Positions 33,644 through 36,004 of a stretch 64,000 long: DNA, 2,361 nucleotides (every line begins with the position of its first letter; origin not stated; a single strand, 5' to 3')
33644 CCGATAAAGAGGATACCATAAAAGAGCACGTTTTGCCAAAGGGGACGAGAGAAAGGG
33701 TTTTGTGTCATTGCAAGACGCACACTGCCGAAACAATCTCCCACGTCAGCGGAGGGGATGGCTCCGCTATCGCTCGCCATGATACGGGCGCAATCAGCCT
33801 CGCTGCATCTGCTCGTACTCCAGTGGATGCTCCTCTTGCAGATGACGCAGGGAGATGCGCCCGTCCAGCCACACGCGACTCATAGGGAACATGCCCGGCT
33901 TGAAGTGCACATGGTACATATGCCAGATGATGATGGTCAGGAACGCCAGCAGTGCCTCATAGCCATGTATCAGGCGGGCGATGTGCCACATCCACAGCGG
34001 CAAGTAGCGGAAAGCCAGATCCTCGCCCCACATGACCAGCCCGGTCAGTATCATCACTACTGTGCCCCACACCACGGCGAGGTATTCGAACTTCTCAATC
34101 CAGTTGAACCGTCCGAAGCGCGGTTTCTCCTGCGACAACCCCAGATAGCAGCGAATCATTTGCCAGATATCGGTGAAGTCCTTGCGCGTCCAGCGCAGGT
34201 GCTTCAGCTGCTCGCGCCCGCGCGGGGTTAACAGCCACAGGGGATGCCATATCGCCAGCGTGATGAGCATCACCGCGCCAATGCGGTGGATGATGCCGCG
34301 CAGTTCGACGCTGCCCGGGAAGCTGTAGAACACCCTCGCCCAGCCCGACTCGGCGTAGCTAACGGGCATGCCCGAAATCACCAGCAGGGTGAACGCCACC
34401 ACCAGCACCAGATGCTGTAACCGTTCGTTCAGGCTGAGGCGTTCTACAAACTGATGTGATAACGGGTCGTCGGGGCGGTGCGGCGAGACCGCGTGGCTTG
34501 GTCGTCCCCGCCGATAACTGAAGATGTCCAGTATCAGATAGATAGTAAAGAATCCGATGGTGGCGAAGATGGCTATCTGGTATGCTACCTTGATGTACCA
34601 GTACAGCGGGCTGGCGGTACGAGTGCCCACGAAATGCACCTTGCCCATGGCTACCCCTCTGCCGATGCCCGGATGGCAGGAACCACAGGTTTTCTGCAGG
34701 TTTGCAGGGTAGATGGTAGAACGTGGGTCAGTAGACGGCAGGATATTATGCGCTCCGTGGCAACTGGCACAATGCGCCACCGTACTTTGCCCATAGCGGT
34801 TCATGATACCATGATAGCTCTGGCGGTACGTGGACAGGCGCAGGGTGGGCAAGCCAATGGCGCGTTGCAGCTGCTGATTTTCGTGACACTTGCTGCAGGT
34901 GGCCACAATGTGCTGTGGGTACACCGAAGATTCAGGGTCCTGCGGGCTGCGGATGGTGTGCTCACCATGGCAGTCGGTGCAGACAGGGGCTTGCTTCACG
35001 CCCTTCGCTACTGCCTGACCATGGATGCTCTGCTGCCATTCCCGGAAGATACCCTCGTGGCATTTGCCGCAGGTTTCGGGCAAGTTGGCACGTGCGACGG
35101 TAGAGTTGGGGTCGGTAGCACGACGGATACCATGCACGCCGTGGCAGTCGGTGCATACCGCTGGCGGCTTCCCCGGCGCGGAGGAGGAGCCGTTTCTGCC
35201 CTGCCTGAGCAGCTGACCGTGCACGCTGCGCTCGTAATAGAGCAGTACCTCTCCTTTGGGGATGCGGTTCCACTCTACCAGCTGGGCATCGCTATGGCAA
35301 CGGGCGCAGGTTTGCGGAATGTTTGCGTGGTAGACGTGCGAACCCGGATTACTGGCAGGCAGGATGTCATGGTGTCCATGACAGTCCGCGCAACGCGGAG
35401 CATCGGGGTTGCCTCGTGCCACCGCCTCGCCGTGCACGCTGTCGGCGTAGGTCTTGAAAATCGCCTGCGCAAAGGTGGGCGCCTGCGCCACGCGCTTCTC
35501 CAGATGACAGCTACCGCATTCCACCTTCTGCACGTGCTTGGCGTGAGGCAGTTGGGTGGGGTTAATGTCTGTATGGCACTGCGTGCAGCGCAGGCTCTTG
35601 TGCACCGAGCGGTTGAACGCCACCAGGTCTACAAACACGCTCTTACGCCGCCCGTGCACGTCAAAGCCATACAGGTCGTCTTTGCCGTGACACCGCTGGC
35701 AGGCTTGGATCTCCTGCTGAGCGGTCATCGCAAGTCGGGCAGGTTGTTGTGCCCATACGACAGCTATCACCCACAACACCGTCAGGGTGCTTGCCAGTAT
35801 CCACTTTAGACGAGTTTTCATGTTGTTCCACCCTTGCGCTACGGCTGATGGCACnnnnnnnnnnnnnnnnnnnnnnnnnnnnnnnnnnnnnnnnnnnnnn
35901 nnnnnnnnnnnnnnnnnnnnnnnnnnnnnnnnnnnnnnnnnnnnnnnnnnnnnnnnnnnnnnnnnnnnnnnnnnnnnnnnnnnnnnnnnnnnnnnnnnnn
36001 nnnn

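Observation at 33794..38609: Unusual haem-rich respiratory module: Rieske + cytochrome b fused to a 15-CxxCH cytochrome c + 11-haem/dihaem-b (CbcL-like) fusion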

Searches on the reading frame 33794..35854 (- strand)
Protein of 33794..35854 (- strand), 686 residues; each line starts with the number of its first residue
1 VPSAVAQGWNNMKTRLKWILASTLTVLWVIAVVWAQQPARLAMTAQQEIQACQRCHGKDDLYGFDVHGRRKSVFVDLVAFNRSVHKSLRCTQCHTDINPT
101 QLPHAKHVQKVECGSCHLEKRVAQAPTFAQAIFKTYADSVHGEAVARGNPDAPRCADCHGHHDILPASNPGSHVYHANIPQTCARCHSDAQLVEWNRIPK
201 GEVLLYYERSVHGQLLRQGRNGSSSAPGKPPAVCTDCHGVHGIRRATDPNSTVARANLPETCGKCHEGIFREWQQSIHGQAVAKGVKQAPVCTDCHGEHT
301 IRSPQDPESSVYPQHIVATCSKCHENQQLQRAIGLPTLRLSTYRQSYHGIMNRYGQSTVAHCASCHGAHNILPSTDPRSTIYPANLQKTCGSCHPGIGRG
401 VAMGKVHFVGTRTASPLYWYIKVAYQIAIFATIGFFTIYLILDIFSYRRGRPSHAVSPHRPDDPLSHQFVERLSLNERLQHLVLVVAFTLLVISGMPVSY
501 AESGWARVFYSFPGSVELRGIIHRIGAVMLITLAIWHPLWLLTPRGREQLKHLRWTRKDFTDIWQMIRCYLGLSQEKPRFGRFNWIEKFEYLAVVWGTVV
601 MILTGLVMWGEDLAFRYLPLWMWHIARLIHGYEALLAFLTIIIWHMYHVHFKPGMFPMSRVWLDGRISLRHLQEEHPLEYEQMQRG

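Call 3: search_protein_families(library=pfam, proteins=[window:33794-35854:-], max_evalue=0.01)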
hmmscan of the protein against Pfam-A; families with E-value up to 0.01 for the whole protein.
window:33794-35854:- (686 aa): 6 families
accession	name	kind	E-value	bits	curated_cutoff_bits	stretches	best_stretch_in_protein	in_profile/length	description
PF14522.11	Cytochrome_C7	-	1.3e-15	57.3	24.8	2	259-325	13-67/67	Cytochrome c7 and related cytochrome c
PF01292.26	Ni_hydr_CYTB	-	4.9e-13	49.7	30.1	1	475-650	4-163/179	Prokaryotic cytochrome b561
PF09699.15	Paired_CXXCH_1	-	1e-10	41.6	20.6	1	234-267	9-37/41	Doubled CXXCH motif (Paired_CXXCH_1)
PF14537.11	Cytochrom_c3_2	-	2.2e-10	41.3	25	1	233-325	8-79/79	Cytochrome c3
PF00684.25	DnaJ_CXXCXGXG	-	3.5e-10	40.4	32.7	0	278-328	5-52/65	DnaJ central domain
PF02085.21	Cytochrom_CIII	-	3.7e-05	24.4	22.9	0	76-187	19-101/101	Class III cytochrome C family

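Call 10: find_homologous_proteins(query=window:33794-35854:-)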
Query window:33794-35854:- (686 aa): 6401 proteins with E <= 0.001 among 8000 candidates; the best 120 are listed.
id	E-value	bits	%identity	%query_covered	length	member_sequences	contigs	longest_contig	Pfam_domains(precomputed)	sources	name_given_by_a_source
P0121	0.0e+0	1545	94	98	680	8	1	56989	PF09699.16,PF14537.12,PF01292.27,PF00684.26,PF14522.12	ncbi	ncbi:MAG: cytochrome b/b6 domain-containing protein [Armatimonadota bacterium]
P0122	0.0e+0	1505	91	98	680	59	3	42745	PF09699.16,PF14537.12,PF01292.27,PF00684.26,PF14522.12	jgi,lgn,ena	-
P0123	0.0e+0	1410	85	98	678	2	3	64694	PF09699.16,PF14537.12,PF01292.27,PF00684.26,PF14522.12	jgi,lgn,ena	-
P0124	0.0e+0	1402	85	98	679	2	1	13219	PF09699.16,PF14537.12,PF01292.27,PF00684.26,PF14522.12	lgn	-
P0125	0.0e+0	1377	83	98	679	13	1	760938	PF09699.16,PF14537.12,PF01292.27,PF00684.26,PF14522.12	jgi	jgi:cytochrome b subunit of formate dehydrogenase/DnaJ-class molecular chaperone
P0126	0.0e+0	1275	76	98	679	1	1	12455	PF09699.16,PF14537.12,PF01292.27,PF00684.26,PF14522.12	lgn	-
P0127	0.0e+0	1228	74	97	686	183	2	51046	PF09699.16,PF14537.12,PF01292.27,PF02085.22,PF00684.26,PF14522.12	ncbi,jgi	ncbi:MAG: hypothetical protein OGMRLDGQ_002205 [Candidatus Fervidibacter sp.]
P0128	0.0e+0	1162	72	94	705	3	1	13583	PF09699.16,PF14537.12,PF01292.27,PF02085.22,PF00684.26,PF14522.12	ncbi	-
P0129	0.0e+0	1155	70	98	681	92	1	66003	PF09699.16,PF14537.12,PF01292.27,PF14522.12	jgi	-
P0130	0.0e+0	1152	68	100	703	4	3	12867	PF09699.16,PF14537.12,PF22678.2,PF01292.27,PF02085.22,PF00684.26,PF14522.12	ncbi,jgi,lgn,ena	-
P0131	0.0e+0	1129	68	98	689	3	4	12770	PF09699.16,PF14537.12,PF01292.27,PF02085.22,PF14522.12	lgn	-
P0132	0.0e+0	1119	84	80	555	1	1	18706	PF09699.16,PF14537.12,PF00684.26,PF14522.12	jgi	jgi:hypothetical protein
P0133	0.0e+0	1056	67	95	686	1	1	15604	PF09699.16,PF14537.12,PF01292.27,PF14522.12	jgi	jgi:cytochrome b subunit of formate dehydrogenase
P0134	0.0e+0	1049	64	98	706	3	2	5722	PF09699.16,PF14537.12,PF01292.27,PF02085.22,PF00684.26,PF14522.12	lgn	-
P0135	0.0e+0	1039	67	91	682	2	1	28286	PF14537.12,PF01292.27,PF00684.26,PF14522.12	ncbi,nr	ncbi:MAG: cytochrome b/b6 domain-containing protein [Armatimonadetes bacterium]|nr:cytochrome b/b6 d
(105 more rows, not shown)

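Call 24: search_solved_structures(query=window:33794-35854:-, max_evalue=0.1, show_alignments=1)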
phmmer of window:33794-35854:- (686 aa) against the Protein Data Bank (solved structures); distinct sequences matched with E-value up to 0.1: 5.
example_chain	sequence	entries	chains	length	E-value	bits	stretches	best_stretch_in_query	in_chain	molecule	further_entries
1kqf_C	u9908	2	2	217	3.3e-06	28.8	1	470-685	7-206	FORMATE DEHYDROGENASE, NITRATE-INDUCIBLE, CYTOCHROME B556(FDN) SUBUNIT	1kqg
28pb_A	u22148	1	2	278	0.0007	21.1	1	50-196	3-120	Cytochrome c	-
6i5b_A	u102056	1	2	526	0.012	17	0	140-325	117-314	Uncharacterized protein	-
9wt8_A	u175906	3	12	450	0.075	14.4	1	259-328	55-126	Cytochrome c,Multiheme cytochrome c selenoprotein (MccSep)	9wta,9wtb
9wt9_A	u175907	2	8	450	0.075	14.4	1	259-328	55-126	Cytochrome c,Multiheme cytochrome c selenoprotein mutant (MccSep U325A) | Cytochrome c,Multiheme cytochrome c selenoprotein (MccSep)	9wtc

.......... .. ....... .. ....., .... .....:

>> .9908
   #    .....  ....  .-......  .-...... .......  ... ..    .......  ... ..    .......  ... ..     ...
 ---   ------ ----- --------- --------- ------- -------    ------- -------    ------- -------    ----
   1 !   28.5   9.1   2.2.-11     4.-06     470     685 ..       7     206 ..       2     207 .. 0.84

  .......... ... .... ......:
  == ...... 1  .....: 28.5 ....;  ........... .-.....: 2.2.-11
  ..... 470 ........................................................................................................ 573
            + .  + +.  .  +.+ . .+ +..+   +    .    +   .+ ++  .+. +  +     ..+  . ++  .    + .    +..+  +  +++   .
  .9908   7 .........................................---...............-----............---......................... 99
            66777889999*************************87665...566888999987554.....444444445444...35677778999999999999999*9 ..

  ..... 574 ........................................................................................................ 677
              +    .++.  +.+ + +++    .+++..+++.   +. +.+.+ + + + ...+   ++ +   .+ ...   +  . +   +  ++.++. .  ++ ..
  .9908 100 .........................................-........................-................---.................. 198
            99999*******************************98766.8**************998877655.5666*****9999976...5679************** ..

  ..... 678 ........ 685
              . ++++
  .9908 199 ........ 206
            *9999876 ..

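Call 25: search_protein_families(library=ncbifam, proteins=[window:33794-35854:-], max_evalue=0.01)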
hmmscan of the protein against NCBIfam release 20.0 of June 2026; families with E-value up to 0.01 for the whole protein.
window:33794-35854:- (686 aa): 8 families
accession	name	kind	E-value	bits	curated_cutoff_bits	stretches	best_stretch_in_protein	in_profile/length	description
TIGR01583.1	formate-DH-gamm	equivalog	2.9e-13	50.2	115.85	1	470-684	2-202/204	formate dehydrogenase subunit gamma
NF007558.0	PRK10179.1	equivalog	5e-08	32.9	339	1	470-684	7-205/217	formate dehydrogenase-N subunit gamma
TIGR04257.1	nanowire_3heme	domain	2.8e-07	30.6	40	0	360-396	24-60/75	c(7)-type cytochrome triheme domain-containing protein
TIGR02125.1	CytB-hydogenase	equivalog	4.8e-07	29.5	121.5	1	476-644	6-175/212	Ni/Fe-hydrogenase, b-type cytochrome subunit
NF007924.0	PRK10639.1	equivalog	1.2e-05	25.2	341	1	469-680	6-199/211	formate dehydrogenase cytochrome b556 subunit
NF008659.0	PRK11659.1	equivalog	2e-05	24.4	184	0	36-99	32-87/188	cytochrome c nitrite reductase pentaheme subunit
NF040886.1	cyt_C_like_Sec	equivalog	9.4e-05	21.2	250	1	260-327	46-114/423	multiheme c-type cytochrome (seleno)protein ExtKL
TIGR02161.1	napC_nirT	subfamily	0.0043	17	310.6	1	250-300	36-86/185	periplasmic nitrate (or nitrite) reductase c-type cytochrome, NapC/NirT family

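Call 89: predict_structure(alignment_id=A3)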
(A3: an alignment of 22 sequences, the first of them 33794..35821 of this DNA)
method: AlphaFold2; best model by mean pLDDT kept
length: 675 residues; sequences in the alignment: 22
mean_pLDDT: 82.1   pTM: 0.63
mean pLDDT of the five models: 82.1, 81.1, 78.5, 76.8, 71.8
residues with pLDDT >= 90: 157; 70-90: 424; 50-70: 87; < 50: 7
segments of 3 or more residues with pLDDT < 50: 26-29
pLDDT, mean of each block of 10 residues (from residue 1): 72 85 58 83 86 77 87 85 79 70 72 65 86 86 86 90 93 83 70 87 90 81 91 89 93 92 90 88 88 89 84 73 64 77 79 83 84 79 60 60 86 92 86 79 60 83 90 91 81 76 80 94 95 93 91 87 86 87 91 86 73 88 88 72 58 83 88 88
secondary structure, 60 per line:
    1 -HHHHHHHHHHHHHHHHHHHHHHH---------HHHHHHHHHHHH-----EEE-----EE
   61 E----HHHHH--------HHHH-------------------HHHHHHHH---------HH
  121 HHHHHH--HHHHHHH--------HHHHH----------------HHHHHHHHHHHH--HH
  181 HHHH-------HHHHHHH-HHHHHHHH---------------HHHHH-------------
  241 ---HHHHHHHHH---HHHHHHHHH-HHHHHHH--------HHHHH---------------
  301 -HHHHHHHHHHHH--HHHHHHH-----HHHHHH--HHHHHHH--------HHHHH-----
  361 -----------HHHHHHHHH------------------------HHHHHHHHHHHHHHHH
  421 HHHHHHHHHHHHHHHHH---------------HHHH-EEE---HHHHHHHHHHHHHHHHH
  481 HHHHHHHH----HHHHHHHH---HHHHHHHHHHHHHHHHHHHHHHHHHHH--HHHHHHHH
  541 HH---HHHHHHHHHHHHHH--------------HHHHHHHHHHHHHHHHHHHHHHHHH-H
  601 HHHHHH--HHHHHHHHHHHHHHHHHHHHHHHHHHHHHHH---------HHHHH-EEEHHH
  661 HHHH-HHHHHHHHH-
elements in order: H2-24 H34-45 E51-53 E59-61 H66-70 H79-82 H102-109 H119-126 H129-135 H144-148 H165-176 H179-184 H192-198 H200-207 H223-227 H244-252 H256-264 H266-272 H281-285 H302-313 H316-322 H328-333 H336-342 H351-355 H372-380 H405-437 H453-456 E458-460 H464-488 H493-500 H504-530 H533-542 H546-559 H574-598 H600-606 H609-639 H649-653 E655-657 H658-664 H666-674

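Call 92: fold_search(model_id=the predicted structure, library=pdb)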
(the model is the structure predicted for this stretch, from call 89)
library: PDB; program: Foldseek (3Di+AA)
matches with E <= 10: 161; with E <= 0.001: 1
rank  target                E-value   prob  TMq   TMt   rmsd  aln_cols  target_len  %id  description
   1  1kqf_C                1.0e-05  1.00  0.26  0.75   3.9       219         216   18  FORMATE DEHYDROGENASE N FROM E. COLI (released 2002-03-15)
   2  6ol9                  5.5e-01  0.08  0.08  0.12  27.1       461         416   10  Structure of the M5 muscarinic acetylcholine receptor (M5-T4L) bound to tiotropium (released 2019-12-11)
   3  5tdv_F                1.1e+00  0.08  0.08  0.14  22.3       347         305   11  Intermediate O2 diiron complex in the Q228A variant of Toluene 4-moonoxygenase (T4moHD) (released 2017-03-22)
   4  8e6r_A                1.3e+00  0.05  0.09  0.06  31.2       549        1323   12  Human TRPM2 ion channel in 1 mM dADPR (released 2024-08-14)
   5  1qle_C                1.4e+00  0.33  0.14  0.26  15.3       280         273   10  CRYO-STRUCTURE OF THE PARACOCCUS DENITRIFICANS FOUR-SUBUNIT CYTOCHROME C OXIDASE IN THE COMPLETELY OXIDIZED STATE COMP (released 1999-12-02)
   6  5l24_C                1.4e+00  0.06  0.07  0.11  28.7       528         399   12  Structure of CNTnw N149L in the intermediate 2 state (released 2017-04-12)
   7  8e4o_A                1.4e+00  0.06  0.10  0.09  27.6       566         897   12  The closed C1-state mouse TRPM8 structure in complex with putative PI(4,5)P2 (released 2022-10-26)
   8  6adq_G                1.5e+00  0.63  0.16  0.38   9.5       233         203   12  Respiratory Complex CIII2CIV2SOD2 from Mycobacterium smegmatis (released 2018-11-14)
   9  8ucd_C                1.7e+00  0.57  0.17  0.41  17.9       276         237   11  Cryo-EM structure of human STEAP1 in complex with AMG 509 Fab (released 2023-11-22)
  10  1y5l_C                1.7e+00  0.15  0.13  0.25  15.3       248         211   15  The crystal structure of the NarGHI mutant NarI-H66Y (released 2005-03-08)
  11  7au3_C                1.9e+00  0.41  0.17  0.33  13.8       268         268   11  Cytochrome c oxidase structure in F-state (released 2021-12-01)
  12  6wjc_A                1.9e+00  0.04  0.08  0.11  25.9       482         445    9  Muscarinic acetylcholine receptor 1 - muscarinic toxin 7 complex (released 2020-07-08)
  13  7p3r_A                2.0e+00  0.04  0.06  0.10  38.2       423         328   10  Helical structure of the toxin MakA from Vibrio cholera (released 2022-02-23)
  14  7jro_c                2.0e+00  0.16  0.14  0.27  17.7       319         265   13  Plant Mitochondrial complex IV from Vigna radiata (released 2021-01-20)
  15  8e6t_A                2.3e+00  0.04  0.11  0.07  30.5       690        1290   11  Human TRPM2 ion channel in 1 mM BR-ADPR (released 2024-08-14)
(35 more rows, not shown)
